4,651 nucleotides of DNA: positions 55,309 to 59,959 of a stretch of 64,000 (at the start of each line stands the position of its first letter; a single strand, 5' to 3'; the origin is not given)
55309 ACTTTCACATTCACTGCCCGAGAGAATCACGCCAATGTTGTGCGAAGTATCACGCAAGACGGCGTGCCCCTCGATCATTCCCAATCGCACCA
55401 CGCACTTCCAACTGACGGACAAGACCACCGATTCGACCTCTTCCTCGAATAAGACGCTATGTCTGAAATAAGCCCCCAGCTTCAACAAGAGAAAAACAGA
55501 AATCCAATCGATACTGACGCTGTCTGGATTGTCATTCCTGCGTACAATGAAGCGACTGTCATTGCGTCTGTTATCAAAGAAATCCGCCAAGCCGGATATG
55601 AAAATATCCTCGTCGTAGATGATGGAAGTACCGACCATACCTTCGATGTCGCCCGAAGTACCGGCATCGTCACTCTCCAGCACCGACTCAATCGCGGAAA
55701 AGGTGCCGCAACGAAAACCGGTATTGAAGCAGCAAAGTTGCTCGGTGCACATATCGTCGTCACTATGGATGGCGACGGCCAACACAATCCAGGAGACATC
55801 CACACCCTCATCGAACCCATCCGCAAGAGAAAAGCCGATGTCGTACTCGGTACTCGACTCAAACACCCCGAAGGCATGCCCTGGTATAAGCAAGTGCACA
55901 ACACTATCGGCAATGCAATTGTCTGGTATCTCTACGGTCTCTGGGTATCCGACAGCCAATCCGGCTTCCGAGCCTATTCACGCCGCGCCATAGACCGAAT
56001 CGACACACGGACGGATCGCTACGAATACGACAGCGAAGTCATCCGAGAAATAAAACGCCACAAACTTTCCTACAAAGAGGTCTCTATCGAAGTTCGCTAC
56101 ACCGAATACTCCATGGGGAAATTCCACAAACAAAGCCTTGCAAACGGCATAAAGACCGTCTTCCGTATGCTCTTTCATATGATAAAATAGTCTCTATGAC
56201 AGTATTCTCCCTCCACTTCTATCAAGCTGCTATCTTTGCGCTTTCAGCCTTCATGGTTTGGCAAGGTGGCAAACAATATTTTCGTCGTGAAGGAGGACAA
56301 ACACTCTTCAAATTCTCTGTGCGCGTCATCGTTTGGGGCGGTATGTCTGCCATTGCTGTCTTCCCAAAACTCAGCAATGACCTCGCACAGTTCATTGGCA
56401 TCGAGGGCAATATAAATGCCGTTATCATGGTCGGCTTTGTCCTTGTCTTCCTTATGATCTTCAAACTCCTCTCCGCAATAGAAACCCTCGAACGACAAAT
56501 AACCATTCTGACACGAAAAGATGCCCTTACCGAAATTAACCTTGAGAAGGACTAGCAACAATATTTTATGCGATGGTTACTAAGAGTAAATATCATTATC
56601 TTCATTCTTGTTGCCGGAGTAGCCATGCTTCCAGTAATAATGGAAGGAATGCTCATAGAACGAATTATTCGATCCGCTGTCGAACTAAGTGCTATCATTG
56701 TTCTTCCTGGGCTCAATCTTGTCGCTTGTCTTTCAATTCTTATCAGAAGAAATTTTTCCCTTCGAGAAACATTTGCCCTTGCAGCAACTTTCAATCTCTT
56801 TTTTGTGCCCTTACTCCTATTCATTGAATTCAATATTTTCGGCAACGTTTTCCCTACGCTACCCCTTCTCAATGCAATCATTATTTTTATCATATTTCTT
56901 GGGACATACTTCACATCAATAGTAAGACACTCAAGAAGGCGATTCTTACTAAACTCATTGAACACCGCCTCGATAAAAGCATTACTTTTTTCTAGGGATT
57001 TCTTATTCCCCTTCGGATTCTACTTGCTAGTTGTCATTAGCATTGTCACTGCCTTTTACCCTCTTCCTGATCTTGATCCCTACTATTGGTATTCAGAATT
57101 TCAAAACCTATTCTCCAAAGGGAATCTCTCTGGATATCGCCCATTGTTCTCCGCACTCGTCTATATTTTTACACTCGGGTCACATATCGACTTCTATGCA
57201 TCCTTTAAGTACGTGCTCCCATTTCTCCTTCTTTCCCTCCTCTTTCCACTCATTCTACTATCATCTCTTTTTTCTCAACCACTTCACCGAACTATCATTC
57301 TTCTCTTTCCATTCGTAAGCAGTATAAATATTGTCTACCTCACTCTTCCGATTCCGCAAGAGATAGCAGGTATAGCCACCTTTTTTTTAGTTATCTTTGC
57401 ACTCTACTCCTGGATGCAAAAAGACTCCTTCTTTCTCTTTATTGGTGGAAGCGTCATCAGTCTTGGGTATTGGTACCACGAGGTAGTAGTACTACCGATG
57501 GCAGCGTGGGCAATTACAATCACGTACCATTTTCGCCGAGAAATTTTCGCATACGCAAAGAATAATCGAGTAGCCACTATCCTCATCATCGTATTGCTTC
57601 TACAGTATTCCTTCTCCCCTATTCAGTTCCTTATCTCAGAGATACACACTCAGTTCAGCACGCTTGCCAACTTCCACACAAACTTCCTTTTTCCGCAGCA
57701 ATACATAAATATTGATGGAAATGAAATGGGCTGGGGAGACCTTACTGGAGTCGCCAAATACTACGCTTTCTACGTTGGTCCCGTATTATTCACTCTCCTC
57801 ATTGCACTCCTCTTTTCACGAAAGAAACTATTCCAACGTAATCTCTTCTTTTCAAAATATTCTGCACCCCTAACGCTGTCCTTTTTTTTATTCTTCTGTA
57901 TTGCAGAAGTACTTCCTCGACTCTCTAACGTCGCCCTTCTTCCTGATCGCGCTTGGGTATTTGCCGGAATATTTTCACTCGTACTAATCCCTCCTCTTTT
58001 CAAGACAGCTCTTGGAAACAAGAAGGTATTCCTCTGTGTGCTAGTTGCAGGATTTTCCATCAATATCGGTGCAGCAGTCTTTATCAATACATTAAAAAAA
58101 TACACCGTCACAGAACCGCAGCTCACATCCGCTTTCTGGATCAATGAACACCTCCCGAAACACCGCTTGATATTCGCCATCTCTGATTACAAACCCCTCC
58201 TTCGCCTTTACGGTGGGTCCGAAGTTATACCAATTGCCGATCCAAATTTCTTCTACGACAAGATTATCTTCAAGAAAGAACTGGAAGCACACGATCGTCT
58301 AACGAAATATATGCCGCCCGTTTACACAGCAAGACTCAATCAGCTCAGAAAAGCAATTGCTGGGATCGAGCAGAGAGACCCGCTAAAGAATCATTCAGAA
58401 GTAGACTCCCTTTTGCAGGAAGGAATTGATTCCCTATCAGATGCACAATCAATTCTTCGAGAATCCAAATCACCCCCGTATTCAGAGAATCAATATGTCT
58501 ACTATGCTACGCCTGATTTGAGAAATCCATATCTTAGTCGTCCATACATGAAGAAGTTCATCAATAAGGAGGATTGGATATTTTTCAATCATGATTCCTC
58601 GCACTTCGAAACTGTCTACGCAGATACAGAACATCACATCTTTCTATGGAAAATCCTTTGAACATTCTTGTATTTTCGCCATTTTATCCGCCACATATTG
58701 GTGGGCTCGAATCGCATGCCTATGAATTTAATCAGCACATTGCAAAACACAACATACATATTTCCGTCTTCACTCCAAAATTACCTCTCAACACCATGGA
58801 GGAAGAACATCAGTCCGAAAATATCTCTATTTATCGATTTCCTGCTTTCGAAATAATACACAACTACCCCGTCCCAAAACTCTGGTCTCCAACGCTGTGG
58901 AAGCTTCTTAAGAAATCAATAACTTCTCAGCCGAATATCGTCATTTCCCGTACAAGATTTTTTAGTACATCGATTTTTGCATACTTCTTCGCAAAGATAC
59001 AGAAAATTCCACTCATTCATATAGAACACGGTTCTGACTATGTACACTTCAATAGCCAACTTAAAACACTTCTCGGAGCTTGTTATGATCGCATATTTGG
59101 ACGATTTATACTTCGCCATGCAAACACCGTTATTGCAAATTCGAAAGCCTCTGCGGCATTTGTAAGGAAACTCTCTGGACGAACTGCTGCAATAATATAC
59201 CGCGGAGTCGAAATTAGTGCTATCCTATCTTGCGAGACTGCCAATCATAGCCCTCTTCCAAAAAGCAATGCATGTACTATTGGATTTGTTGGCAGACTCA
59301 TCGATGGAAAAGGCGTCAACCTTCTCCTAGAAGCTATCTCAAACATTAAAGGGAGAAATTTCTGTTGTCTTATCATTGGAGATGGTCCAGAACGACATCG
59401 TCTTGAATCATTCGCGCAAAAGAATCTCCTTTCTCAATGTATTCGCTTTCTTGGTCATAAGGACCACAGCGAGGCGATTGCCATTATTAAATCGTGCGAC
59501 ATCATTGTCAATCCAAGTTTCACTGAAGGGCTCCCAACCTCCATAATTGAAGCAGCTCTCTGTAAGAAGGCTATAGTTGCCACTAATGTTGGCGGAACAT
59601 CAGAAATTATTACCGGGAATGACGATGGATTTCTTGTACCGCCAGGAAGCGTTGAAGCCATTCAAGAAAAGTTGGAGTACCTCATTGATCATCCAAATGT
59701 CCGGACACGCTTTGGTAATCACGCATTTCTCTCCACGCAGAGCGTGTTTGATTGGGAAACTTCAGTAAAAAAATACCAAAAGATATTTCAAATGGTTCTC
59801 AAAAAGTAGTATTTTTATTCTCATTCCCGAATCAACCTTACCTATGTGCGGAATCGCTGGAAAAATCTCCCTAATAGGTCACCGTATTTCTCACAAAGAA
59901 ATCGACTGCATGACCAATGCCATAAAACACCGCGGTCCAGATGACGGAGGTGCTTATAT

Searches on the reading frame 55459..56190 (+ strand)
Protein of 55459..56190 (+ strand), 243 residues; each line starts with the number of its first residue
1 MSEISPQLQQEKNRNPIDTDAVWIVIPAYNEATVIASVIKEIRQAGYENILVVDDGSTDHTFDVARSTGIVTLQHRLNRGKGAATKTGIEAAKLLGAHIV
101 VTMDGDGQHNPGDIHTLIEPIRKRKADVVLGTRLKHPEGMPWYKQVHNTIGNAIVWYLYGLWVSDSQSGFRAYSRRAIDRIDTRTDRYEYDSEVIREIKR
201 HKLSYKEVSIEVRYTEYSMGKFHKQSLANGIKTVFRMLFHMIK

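Call 10: search_protein_families(library=pfam, max_evalue=0.001, proteins=[window:55459-56190:+])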
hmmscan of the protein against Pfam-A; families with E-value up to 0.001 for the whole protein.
window:55459-56190:+ (243 aa): 4 families
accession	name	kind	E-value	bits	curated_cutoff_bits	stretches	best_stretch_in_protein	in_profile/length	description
PF00535.33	Glycos_transf_2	-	1e-25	91.1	23.3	1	24-180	2-166/168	Glycosyl transferase family 2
PF13641.12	Glyco_tranf_2_3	-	2.8e-06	27.9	27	1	22-122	3-112/230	Glycosyltransferase like family 2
PF13704.12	Glyco_tranf_2_4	-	8.2e-06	26.7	27.5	1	30-94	2-66/98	Glycosyl transferase family 2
PF07356.17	DUF1481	-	0.0009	19.5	25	0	182-229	37-84/186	Protein of unknown function (DUF1481)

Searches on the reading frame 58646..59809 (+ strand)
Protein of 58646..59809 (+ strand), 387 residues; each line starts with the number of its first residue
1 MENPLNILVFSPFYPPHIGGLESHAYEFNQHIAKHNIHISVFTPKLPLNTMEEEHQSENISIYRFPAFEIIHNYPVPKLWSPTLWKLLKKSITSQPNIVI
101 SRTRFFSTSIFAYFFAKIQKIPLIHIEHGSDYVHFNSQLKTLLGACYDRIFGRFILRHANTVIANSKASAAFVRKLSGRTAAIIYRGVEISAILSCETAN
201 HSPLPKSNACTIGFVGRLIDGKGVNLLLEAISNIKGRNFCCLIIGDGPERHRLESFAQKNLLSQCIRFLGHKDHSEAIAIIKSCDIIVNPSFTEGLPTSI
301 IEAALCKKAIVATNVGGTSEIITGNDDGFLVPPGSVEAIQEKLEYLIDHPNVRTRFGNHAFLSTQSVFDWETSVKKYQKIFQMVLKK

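Call 10: search_protein_families(library=pfam, max_evalue=0.001, proteins=[window:58646-59809:+])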
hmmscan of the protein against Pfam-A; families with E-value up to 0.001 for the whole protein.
window:58646-59809:+ (387 aa): 5 families
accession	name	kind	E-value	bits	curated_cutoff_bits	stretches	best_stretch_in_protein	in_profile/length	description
PF00534.26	Glycos_transf_1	-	2.6e-36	125.2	26.4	1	207-360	13-169/172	Glycosyl transferases group 1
PF13692.12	Glyco_trans_1_4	-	1.4e-31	110.1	27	1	211-348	3-141/142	Glycosyl transferases group 1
PF13439.12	Glyco_transf_4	-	9.5e-19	68.5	28.5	1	18-190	1-168/170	Glycosyltransferase Family 4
PF13579.12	Glyco_trans_4_4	-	4.7e-09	37.2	29.7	1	19-179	1-148/158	Glycosyl transferase 4-like domain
PF13524.12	Glyco_trans_1_2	-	0.00014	22.3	25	1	227-375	5-140/144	Glycosyl transferase-like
